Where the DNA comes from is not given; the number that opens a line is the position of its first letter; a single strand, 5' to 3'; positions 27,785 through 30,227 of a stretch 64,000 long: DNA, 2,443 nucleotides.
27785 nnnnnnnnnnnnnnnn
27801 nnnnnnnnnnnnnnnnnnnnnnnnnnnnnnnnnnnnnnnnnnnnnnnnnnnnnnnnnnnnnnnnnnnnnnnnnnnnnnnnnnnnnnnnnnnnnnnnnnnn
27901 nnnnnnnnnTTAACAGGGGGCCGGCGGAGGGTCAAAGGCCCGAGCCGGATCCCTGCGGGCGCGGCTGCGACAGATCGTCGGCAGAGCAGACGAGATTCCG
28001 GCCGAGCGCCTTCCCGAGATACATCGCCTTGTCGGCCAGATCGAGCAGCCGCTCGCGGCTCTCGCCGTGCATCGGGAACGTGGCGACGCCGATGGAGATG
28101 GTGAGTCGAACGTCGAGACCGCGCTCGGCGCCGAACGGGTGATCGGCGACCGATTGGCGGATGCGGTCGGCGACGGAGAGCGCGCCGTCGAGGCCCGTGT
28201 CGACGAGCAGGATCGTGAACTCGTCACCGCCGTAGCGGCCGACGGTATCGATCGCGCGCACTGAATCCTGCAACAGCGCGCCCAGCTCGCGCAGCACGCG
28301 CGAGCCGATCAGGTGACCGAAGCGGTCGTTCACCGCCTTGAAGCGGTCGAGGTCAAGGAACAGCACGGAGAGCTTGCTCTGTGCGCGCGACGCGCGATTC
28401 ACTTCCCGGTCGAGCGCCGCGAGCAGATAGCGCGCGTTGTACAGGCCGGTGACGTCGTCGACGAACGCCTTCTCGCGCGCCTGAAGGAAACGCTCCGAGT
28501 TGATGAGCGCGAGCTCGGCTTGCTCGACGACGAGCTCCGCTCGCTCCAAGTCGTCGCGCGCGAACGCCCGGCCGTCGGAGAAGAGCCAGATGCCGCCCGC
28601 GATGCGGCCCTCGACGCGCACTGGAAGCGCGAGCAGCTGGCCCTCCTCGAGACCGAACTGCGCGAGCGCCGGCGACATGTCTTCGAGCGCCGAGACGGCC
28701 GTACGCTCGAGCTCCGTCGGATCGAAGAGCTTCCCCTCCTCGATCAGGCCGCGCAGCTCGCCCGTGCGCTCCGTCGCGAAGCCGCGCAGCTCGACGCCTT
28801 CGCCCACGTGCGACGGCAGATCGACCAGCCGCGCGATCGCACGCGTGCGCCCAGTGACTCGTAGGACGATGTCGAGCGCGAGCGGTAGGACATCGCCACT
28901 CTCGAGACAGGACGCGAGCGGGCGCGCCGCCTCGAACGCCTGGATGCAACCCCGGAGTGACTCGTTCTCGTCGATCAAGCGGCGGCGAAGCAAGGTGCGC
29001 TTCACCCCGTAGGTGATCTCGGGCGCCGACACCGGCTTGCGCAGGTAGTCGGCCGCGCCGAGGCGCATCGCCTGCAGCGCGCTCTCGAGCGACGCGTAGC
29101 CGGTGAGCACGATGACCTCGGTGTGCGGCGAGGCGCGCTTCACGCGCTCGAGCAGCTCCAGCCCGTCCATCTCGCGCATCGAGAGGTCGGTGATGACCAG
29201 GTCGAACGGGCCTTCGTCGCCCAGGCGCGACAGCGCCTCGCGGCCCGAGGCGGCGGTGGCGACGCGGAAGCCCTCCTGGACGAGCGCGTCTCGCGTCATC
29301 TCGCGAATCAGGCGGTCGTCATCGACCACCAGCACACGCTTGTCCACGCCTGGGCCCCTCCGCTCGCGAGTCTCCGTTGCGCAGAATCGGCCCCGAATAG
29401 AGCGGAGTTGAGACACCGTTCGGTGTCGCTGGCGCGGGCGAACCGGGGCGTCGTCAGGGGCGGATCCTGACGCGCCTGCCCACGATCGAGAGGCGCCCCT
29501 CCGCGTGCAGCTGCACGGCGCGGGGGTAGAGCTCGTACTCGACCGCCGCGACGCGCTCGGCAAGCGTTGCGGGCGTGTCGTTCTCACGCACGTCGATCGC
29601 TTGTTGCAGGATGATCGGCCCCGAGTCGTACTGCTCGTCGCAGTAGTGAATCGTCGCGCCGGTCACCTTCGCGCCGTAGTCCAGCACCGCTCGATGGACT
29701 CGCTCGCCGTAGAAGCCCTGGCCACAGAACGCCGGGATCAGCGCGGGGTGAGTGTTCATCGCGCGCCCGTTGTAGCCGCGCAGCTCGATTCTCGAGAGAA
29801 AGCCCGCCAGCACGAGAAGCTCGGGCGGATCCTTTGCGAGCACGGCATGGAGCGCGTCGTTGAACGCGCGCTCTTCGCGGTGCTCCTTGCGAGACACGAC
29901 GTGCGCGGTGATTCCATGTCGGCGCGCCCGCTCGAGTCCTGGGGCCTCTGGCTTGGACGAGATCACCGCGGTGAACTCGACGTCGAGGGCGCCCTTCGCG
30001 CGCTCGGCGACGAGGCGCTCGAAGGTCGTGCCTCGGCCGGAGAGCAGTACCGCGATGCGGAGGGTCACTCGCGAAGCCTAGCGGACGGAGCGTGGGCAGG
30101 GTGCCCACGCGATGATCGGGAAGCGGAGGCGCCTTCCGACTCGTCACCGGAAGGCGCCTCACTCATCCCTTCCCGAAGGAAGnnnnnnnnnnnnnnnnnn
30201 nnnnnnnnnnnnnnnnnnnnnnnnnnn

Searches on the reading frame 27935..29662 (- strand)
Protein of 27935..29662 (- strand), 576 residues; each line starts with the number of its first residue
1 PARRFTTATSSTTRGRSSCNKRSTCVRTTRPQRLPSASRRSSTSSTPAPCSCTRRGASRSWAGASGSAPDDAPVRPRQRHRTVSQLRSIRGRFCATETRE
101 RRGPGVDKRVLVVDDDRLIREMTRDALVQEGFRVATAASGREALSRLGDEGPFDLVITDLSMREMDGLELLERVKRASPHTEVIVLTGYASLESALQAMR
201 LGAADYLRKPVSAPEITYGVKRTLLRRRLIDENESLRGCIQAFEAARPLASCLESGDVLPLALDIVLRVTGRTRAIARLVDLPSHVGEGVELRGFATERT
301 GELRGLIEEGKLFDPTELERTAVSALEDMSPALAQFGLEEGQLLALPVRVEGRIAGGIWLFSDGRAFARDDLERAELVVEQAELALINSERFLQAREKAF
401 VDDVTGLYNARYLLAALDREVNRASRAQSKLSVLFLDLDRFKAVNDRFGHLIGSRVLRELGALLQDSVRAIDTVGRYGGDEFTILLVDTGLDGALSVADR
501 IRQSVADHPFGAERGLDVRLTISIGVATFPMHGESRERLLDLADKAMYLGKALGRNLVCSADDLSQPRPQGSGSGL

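Call 59: search_protein_families(library=pfam, proteins=[window:27935-29662:-], max_evalue=0.00001)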
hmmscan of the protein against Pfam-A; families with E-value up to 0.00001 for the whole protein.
window:27935-29662:- (576 aa): 2 families
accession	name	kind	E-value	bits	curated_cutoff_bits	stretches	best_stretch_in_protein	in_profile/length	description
PF00990.26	GGDEF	-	6.9e-44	149.9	23.8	1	399-556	1-160/161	Diguanylate cyclase, GGDEF domain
PF00072.30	Response_reg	-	2.1e-29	102.3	30.2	1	110-217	1-107/111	Response regulator receiver domain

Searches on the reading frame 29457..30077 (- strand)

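Call 59: search_protein_families(library=pfam, proteins=[window:29457-30077:-], max_evalue=0.00001)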
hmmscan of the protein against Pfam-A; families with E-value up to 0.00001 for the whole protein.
window:29457-30077:- (207 aa): 1 family
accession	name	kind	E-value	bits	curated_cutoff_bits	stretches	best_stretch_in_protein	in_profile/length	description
PF00551.24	Formyl_trans_N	-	2.8e-40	138.4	26.1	1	7-188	2-181/181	Formyl transferase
